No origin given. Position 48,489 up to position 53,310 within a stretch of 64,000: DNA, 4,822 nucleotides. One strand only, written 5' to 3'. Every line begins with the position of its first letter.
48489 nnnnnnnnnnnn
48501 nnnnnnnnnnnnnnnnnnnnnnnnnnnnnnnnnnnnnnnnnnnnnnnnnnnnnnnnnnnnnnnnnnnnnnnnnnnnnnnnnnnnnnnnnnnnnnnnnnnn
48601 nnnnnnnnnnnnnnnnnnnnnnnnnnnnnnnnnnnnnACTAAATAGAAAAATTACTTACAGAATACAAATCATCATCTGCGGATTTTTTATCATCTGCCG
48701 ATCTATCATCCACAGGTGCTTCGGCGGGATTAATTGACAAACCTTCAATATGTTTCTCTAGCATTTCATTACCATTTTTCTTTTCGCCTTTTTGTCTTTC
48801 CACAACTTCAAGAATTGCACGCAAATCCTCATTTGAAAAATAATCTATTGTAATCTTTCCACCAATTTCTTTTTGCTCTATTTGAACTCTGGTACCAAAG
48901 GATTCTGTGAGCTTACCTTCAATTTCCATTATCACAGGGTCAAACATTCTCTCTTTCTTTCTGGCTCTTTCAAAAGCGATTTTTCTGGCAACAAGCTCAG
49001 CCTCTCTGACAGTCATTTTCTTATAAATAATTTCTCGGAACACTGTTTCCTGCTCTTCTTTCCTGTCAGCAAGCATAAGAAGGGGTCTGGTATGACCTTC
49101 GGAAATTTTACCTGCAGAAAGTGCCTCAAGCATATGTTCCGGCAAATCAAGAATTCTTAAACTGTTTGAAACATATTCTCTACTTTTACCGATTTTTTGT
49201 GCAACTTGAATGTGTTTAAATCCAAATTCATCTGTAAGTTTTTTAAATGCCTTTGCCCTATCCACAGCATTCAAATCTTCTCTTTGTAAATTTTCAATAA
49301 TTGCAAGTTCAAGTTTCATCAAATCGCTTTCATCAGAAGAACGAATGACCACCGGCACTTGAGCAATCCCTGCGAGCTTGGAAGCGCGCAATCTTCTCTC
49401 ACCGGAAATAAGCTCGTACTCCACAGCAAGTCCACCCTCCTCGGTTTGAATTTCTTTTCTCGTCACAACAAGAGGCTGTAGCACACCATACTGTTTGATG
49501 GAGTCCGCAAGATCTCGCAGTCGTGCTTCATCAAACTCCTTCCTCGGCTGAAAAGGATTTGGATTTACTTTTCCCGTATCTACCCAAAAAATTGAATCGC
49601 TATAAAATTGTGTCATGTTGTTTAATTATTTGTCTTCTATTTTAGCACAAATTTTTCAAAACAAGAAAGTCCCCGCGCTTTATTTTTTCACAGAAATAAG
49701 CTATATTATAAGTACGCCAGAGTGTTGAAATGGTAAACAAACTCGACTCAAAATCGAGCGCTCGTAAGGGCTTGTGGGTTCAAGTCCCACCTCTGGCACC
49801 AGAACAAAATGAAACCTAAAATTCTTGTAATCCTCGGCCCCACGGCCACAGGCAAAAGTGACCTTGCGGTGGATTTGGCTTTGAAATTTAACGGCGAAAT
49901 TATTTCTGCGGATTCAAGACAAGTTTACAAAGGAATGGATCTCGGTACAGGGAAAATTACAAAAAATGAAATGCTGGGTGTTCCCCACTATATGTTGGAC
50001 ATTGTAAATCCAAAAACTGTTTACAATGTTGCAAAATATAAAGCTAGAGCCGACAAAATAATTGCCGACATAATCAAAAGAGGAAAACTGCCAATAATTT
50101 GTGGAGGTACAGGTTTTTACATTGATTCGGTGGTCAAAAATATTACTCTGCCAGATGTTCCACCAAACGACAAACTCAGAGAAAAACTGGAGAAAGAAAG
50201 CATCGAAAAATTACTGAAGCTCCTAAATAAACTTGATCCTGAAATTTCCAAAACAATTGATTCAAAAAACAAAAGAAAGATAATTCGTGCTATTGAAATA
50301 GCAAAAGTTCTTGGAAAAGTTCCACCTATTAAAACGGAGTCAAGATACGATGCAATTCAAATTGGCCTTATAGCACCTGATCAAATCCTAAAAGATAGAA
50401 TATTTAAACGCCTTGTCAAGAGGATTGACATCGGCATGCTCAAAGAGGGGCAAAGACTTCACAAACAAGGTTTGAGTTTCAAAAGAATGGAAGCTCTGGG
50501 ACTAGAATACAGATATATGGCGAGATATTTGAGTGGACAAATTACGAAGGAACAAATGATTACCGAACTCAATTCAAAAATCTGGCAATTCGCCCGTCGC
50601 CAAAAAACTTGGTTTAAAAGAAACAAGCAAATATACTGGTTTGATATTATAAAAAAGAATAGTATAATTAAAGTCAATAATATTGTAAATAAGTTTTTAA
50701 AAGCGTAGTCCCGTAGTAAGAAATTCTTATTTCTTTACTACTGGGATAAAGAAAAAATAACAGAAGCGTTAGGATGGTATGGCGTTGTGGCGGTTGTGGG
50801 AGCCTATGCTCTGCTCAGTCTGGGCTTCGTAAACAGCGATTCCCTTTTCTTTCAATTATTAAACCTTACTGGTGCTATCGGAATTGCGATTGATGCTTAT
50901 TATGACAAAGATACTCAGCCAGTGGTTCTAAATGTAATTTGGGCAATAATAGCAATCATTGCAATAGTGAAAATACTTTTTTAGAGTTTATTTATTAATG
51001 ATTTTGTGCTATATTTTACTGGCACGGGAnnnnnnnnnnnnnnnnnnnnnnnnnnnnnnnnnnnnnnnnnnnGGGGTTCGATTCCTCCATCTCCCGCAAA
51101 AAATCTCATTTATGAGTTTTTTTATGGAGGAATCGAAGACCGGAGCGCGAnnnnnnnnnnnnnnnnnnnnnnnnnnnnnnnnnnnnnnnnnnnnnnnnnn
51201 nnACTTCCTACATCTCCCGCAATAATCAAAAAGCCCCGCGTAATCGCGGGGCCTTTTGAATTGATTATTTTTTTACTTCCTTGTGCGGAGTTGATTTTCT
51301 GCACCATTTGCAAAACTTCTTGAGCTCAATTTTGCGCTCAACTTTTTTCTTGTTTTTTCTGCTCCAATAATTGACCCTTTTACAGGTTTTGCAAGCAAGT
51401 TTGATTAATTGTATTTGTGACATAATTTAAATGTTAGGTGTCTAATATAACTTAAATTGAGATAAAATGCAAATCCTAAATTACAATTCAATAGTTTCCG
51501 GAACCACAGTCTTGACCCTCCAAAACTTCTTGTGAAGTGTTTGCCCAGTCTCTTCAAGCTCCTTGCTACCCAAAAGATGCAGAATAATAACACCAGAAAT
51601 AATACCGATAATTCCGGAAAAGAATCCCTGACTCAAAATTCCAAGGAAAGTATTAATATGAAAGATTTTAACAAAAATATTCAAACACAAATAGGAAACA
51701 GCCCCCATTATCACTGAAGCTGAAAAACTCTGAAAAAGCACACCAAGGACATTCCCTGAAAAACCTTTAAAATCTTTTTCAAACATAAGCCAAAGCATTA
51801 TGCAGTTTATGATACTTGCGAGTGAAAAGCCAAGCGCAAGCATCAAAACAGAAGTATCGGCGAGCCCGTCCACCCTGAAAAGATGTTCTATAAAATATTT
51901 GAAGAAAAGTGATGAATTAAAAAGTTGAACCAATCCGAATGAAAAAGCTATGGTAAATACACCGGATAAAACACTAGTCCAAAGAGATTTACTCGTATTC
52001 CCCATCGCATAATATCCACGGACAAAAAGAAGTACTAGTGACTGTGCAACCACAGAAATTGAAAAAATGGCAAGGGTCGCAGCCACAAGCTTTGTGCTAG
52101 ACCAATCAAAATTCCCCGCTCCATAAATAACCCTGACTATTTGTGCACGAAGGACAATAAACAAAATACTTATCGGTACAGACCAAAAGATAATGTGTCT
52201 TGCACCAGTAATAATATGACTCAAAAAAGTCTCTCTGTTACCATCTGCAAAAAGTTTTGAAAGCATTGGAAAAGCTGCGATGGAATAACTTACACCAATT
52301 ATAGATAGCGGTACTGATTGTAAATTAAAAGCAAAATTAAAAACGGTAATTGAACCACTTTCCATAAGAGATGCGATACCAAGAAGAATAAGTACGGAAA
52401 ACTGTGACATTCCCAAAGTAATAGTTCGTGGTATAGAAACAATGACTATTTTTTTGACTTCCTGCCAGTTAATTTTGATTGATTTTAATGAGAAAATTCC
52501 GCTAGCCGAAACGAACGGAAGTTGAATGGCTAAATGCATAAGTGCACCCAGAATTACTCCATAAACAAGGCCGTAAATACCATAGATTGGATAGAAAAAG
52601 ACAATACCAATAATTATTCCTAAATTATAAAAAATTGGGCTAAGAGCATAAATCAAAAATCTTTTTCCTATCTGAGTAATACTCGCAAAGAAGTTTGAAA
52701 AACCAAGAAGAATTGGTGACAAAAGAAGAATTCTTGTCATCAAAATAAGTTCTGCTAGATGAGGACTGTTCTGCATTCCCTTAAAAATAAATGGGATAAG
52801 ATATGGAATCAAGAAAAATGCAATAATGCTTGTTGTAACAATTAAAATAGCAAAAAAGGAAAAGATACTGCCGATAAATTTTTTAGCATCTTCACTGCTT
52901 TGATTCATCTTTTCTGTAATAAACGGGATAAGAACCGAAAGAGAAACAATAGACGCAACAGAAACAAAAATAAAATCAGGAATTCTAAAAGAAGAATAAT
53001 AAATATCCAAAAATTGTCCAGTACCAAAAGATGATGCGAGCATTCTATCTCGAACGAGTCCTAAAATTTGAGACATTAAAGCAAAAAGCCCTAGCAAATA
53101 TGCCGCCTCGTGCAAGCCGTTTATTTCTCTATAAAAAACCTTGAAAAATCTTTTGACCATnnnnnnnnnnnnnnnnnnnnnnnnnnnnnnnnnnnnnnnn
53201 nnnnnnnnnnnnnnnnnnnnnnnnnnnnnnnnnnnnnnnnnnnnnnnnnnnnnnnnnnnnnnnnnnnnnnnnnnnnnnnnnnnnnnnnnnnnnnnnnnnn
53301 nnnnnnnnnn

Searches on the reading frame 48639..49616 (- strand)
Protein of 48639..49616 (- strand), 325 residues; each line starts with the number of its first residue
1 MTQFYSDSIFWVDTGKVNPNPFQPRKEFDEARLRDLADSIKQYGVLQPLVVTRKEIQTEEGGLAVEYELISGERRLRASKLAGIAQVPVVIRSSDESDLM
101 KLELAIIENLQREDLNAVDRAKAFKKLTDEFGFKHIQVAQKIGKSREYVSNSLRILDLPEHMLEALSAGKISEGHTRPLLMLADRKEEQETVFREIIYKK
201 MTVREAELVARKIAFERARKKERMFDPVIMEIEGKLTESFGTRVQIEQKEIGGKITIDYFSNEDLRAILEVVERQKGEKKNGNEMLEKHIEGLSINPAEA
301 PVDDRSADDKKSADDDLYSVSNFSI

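Call 7: search_protein_families(library=pfam, proteins=[window:48639-49616:-], max_evalue=0.001)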
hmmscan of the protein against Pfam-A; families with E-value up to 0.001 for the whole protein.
window:48639-49616:- (325 aa): 4 families
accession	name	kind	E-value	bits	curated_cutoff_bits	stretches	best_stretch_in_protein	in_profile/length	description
PF17762.8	HTH_ParB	-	4.2e-30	104.4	22.6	1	113-213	1-100/102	ParB HTH domain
PF02195.25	ParB_N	-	6.8e-26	90.6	26.3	1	15-111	9-95/95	ParB N-terminal domain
PF23552.2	ParB_C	-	1.8e-08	34.2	23.8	1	226-270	2-47/50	ParB dimerisation domain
PF08535.16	KorB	-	0.00067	20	22.3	0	132-196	3-65/89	KorB domain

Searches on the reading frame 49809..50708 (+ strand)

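Call 7: search_protein_families(library=pfam, proteins=[window:49809-50708:+], max_evalue=0.001)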
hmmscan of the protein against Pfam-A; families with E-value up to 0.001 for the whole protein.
window:49809-50708:+ (299 aa): 2 families
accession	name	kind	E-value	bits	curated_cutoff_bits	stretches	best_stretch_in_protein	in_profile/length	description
PF01715.23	IPPT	-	5e-66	223.3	23.6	1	38-271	1-242/243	IPP transferase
PF01745.22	IPT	-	6.6e-08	32.7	20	1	4-62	2-60/233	Isopentenyl transferase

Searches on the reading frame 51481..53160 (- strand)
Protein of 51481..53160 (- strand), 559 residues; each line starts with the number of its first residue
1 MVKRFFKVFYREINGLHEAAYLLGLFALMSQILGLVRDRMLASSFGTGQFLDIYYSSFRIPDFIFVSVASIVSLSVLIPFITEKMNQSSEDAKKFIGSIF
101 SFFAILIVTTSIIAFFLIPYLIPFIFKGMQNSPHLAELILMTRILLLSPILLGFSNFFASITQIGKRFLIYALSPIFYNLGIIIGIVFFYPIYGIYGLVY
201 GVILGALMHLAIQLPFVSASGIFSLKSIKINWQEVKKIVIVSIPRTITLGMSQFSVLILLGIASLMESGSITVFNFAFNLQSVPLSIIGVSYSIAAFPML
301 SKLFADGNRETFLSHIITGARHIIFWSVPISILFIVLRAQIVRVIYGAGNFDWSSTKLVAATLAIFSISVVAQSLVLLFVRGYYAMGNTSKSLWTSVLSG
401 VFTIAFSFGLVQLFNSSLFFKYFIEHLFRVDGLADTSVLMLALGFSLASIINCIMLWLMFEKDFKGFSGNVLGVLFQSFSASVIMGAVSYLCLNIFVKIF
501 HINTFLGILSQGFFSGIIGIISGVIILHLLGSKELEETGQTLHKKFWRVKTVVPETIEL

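Call 7: search_protein_families(library=pfam, proteins=[window:51481-53160:-], max_evalue=0.001)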
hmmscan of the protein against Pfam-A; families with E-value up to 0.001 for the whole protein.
window:51481-53160:- (559 aa): 1 family
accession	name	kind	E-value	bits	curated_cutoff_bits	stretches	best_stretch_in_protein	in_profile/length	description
PF03023.19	MurJ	-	1.2e-63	215.7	27.4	1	41-506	1-446/451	Lipid II flippase MurJ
